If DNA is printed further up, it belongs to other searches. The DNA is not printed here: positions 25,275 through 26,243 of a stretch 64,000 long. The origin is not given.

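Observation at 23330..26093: Membrane-anchored GcvH-like carrier + signal-less 4x[4Fe-4S] subunit + NrfD-like subunit, with no catalytic subunit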

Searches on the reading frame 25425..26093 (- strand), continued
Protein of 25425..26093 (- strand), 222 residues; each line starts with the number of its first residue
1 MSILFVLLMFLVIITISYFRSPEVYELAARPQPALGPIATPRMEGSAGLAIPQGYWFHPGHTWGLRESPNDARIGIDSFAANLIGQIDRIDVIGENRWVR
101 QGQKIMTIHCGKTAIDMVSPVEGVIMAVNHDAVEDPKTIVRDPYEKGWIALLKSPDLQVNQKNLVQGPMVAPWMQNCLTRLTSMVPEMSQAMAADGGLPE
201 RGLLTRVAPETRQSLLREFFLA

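Call 41: find_encoding_contigs(protein=P0384, flank=9000, max_places=1)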
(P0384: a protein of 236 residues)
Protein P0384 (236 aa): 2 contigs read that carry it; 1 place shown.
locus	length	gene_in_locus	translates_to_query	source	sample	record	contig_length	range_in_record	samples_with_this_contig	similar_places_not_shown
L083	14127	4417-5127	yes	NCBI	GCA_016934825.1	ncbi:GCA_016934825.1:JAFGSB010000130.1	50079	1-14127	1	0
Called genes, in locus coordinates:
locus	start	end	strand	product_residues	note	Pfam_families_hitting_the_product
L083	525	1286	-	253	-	PF01695:IstB_IS21, PF00308:Bac_DnaA (weak)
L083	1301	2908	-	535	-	PF00665:rve, PF22483:Mu-transpos_C_2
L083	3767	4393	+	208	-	PF01597:GCV_H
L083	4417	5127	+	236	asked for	PF01597:GCV_H, PF25984:BSH_YknX (faint)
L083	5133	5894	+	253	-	PF00037:Fer4 (faint), PF12797:Fer4_2 (faint), PF12837:Fer4_6 (faint), PF12838:Fer4_7 (weak), PF13187:Fer4_9 (weak), PF12838:Fer4_7, PF13247:Fer4_11, PF14697:Fer4_21 (weak), +3 more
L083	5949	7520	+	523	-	PF03916:NrfD, PF14522:Cytochrome_C7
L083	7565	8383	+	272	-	PF01597:GCV_H (weak)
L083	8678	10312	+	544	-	PF00672:HAMP, PF00512:HisKA, PF02518:HATPase_c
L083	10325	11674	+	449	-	PF00072:Response_reg, PF00158:Sigma54_activat, PF01078:Mg_chelatase (faint), PF14532:Sigma54_activ_2, PF07724:AAA_2 (weak), PF07728:AAA_5 (weak), PF25601:AAA_lid_14, PF02954:HTH_8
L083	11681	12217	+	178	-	PF07998:Peptidase_M54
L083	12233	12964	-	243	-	-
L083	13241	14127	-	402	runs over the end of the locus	PF01839:FG-GAP (faint), PF13517:FG-GAP_3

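Call 42: find_encoding_contigs(protein=P0421, flank=9000, max_places=1)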
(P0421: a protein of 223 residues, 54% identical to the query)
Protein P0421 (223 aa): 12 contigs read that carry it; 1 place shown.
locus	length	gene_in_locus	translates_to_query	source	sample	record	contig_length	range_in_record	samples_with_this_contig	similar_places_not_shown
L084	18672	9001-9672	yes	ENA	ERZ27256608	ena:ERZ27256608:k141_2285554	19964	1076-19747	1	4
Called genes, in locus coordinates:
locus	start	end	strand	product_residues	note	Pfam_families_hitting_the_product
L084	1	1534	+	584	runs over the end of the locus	-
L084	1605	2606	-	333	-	PF01263:Aldose_epim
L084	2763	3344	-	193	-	PF07998:Peptidase_M54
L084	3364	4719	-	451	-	PF00072:Response_reg, PF07724:AAA_2 (faint), PF00158:Sigma54_activat, PF14532:Sigma54_activ_2, PF07728:AAA_5, PF25601:AAA_lid_14, PF02954:HTH_8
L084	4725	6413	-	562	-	PF00672:HAMP, PF00512:HisKA, PF02518:HATPase_c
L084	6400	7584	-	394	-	PF03916:NrfD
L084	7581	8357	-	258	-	PF12838:Fer4_7 (weak), PF13247:Fer4_11, PF12838:Fer4_7 (weak), PF00037:Fer4 (weak), PF12797:Fer4_2 (weak), PF12837:Fer4_6 (weak), PF13237:Fer4_10 (weak), PF13187:Fer4_9 (weak), +1 more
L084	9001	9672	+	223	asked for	PF01597:GCV_H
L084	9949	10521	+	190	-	PF04140:ICMT, PF04191:PEMT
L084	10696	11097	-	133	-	-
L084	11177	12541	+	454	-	PF07969:Amidohydro_3 (faint), PF01979:Amidohydro_1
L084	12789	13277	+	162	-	-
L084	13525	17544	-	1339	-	PF13620:CarboxypepD_reg, PF13715:CarbopepD_reg_2 (weak), PF17210:SdrD_B (weak), PF22904:NOMO1-like_2nd, PF25183:OMP_b-brl_4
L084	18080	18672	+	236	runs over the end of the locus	PF25087:GMPPB_C (faint), PF00132:Hexapep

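Call 43: find_encoding_contigs(protein=P0410, flank=9000, max_places=1)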
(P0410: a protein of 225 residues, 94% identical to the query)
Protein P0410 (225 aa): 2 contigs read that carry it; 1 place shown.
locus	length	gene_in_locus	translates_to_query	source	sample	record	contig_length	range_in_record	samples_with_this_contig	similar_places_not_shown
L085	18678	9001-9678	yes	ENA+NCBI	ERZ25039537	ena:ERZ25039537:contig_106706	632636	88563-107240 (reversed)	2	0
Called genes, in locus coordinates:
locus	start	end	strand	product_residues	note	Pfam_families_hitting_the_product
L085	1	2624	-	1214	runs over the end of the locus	PF13620:CarboxypepD_reg, PF13715:CarbopepD_reg_2 (weak), PF25183:OMP_b-brl_4, PF00593:TonB_dep_Rec_b-barrel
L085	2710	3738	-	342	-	PF00480:ROK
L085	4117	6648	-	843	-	PF03648:Glyco_hydro_67N, PF07488:Glyco_hydro_67M, PF07477:Glyco_hydro_67C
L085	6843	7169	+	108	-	-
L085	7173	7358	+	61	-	-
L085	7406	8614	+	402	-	PF02746:MR_MLE_N, PF13378:MR_MLE_C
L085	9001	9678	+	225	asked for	PF01597:GCV_H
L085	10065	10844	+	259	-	PF13183:Fer4_8 (faint), PF13237:Fer4_10 (weak), PF13247:Fer4_11, PF00037:Fer4 (weak), PF12797:Fer4_2 (weak), PF12837:Fer4_6 (weak), PF13237:Fer4_10 (weak), PF13187:Fer4_9 (weak), +1 more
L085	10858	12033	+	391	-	PF03916:NrfD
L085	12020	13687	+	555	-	PF00672:HAMP, PF00512:HisKA, PF02518:HATPase_c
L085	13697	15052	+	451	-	PF00072:Response_reg, PF00158:Sigma54_activat, PF14532:Sigma54_activ_2, PF07728:AAA_5, PF25601:AAA_lid_14, PF02954:HTH_8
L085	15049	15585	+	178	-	PF07998:Peptidase_M54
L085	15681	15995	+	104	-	-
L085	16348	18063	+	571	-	PF01839:FG-GAP (faint), PF13517:FG-GAP_3, PF07593:UnbV_ASPIC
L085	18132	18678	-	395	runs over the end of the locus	-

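Call 56: find_encoding_contigs(protein=P0322, flank=9000, max_places=2)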
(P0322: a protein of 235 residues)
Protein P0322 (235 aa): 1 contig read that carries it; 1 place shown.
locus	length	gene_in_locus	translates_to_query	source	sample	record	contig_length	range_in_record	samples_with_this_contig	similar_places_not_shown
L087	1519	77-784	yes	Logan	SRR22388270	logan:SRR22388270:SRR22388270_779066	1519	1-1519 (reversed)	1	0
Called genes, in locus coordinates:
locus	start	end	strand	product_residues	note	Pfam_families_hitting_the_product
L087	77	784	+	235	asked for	PF28260:DVU_0533 (weak), PF01597:GCV_H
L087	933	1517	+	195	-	?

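Call 57: find_encoding_contigs(protein=P0306, flank=9000, max_places=2)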
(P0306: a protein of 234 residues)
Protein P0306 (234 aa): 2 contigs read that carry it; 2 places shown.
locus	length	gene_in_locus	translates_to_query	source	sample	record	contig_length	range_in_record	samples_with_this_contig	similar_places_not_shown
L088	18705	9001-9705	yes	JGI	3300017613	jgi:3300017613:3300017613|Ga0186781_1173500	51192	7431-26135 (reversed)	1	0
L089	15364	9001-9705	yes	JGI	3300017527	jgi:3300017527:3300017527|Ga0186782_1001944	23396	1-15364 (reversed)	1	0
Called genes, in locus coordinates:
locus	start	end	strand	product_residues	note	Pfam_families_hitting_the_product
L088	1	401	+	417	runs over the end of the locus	PF03916:NrfD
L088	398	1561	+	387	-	PF14522:Cytochrome_C7 (faint), PF02085:Cytochrom_CIII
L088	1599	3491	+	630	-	PF00672:HAMP, PF00512:HisKA, PF02518:HATPase_c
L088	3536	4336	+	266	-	PF00072:Response_reg, PF01597:GCV_H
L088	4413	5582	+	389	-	PF00072:Response_reg, PF01597:GCV_H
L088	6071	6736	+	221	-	PF01597:GCV_H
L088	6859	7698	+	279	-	PF12838:Fer4_7 (faint), PF13187:Fer4_9 (faint), PF25160:LdpA_Fe-S-bd (faint), PF00037:Fer4 (faint), PF12797:Fer4_2 (faint), PF12837:Fer4_6 (faint), PF13247:Fer4_11, PF14697:Fer4_21 (weak), +1 more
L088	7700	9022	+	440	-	PF03916:NrfD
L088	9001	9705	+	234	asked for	PF01597:GCV_H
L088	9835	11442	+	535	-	PF00672:HAMP, PF00512:HisKA, PF02518:HATPase_c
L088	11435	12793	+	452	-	PF00072:Response_reg, PF00158:Sigma54_activat, PF14532:Sigma54_activ_2, PF07728:AAA_5 (weak), PF25601:AAA_lid_14, PF02954:HTH_8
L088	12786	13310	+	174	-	PF07998:Peptidase_M54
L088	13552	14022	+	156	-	-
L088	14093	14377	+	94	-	PF01578:Cytochrom_C_asm (weak)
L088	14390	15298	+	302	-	PF05201:GlutR_N, PF01488:Shikimate_DH, PF13241:NAD_binding_7 (weak), PF03807:F420_oxidored (weak)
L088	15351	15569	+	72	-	PF03900:Porphobil_deamC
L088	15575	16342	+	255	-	PF02602:HEM4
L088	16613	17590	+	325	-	PF00490:ALAD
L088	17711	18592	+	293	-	PF00202:Aminotran_3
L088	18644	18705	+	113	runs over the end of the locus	-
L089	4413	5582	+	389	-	PF00072:Response_reg, PF01597:GCV_H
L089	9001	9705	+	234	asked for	PF01597:GCV_H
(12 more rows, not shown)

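Call 65: find_related_loci(query=A6, collection=metagenome_contigs, flank=9000)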
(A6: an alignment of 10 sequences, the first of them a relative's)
Query A6 (235 aa) in metagenome_contigs; peptide patterns used: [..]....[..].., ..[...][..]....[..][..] (x = any residue, [..] = any of these).
600 stretches matched a pattern (row limit reached: there are more); 554 encode a relative of the query (tblastn E <= 1e-3); the best 80 are kept; 80 distinct loci.
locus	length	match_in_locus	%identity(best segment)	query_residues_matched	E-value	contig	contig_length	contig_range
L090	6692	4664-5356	68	1-233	3e-101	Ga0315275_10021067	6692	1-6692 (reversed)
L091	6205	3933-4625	60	1-231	2e-85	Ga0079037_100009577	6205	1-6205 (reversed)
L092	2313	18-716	58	1-232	3e-86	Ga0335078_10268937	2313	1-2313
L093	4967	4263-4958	59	1-231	3e-80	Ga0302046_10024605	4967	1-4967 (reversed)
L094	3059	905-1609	53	1-233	1e-75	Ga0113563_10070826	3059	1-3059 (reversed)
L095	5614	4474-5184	54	1-235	1e-74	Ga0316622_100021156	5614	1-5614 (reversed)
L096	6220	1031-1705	53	7-231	4e-74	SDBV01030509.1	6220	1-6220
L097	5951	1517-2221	54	1-233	3e-74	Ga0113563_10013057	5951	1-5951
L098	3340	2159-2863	51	1-234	2e-72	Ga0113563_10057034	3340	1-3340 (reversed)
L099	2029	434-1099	50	10-233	1e-73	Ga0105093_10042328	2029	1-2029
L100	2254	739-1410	52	9-232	4e-73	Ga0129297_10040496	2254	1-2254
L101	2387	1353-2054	49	1-233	1e-72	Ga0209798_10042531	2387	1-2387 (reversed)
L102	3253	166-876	54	1-235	5e-71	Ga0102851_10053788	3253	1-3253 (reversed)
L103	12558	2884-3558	50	9-234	5e-70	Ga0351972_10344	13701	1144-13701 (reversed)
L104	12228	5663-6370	54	1-231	1e-69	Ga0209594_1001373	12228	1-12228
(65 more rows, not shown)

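Call 71: search_protein_families(library=pfam, proteins=[L088:9001-9705:+, L088:6071-6736:+, L083:7565-8383:+, L088:4413-5582:+, window:25425-26093:-, P0322, P0411], max_evalue=1)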
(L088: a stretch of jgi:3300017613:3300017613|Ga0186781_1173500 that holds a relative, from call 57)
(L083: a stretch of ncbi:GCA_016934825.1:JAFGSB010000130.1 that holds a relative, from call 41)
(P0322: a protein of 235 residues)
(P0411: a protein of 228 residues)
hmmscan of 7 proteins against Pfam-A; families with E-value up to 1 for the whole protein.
L088:9001-9705:+ (234 aa): 4 families
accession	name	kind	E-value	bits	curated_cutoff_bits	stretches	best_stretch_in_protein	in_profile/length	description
PF01597.25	GCV_H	-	2.2e-26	92.6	22.2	1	65-183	2-119/122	Glycine cleavage H-protein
PF05896.17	NQRA_N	-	0.079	13.6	25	1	100-138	42-79/94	NqrA N-terminal barrel-sandwich hybrid domain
PF19581.5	Glyoxalase_7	-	0.19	12.2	23.6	1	80-131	80-131/133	Glyoxalase superfamily protein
PF04644.17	Motilin_ghrelin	-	0.28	11.6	23.2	1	41-51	5-15/28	Motilin/ghrelin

L088:6071-6736:+ (221 aa): 1 family
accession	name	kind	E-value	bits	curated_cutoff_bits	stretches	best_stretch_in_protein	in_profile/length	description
PF01597.25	GCV_H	-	5.3e-11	42.9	22.2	1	57-172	3-117/122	Glycine cleavage H-protein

L083:7565-8383:+ (272 aa): 1 family
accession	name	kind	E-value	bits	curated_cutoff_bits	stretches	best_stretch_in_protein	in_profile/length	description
PF01597.25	GCV_H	-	8.2e-07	29.4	22.2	1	98-213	6-121/122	Glycine cleavage H-protein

L088:4413-5582:+ (389 aa): 6 families
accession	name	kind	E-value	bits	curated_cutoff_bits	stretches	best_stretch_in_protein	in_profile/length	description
PF00072.30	Response_reg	-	1.6e-28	99.6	30.2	1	65-172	1-108/111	Response regulator receiver domain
PF01597.25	GCV_H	-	1e-17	64.6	22.2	1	222-335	7-118/122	Glycine cleavage H-protein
PF05896.17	NQRA_N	-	0.0053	17.4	25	1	256-292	46-81/94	NqrA N-terminal barrel-sandwich hybrid domain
PF14453.12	ThiS-like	-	0.12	12.9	26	0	121-144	15-38/57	ThiS-like ubiquitin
PF15944.10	DUF4752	-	0.17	12.4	27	1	4-40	14-50/84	Domain of unknown function (DUF4752)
PF06143.16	Baculo_11_kDa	-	0.22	11.6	28.4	1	4-43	44-82/84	Baculovirus 11 kDa family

window:25425-26093:- (222 aa): 2 families
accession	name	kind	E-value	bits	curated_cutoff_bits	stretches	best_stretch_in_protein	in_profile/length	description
PF01597.25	GCV_H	-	2.1e-18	66.8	22.2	1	61-167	7-112/122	Glycine cleavage H-protein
PF00364.28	Biotin_lipoyl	-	0.076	13.3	22.1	1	99-131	27-59/73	Biotin-requiring enzyme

P0322 (235 aa): 1 family
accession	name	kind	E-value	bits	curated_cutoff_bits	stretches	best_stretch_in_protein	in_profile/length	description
PF01597.25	GCV_H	-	2.7e-20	72.9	22.2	1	69-183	5-119/122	Glycine cleavage H-protein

P0411 (228 aa): 1 family
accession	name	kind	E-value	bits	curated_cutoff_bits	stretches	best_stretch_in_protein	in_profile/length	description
PF01597.25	GCV_H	-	2e-24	86.2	22.2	1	60-172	1-112/122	Glycine cleavage H-protein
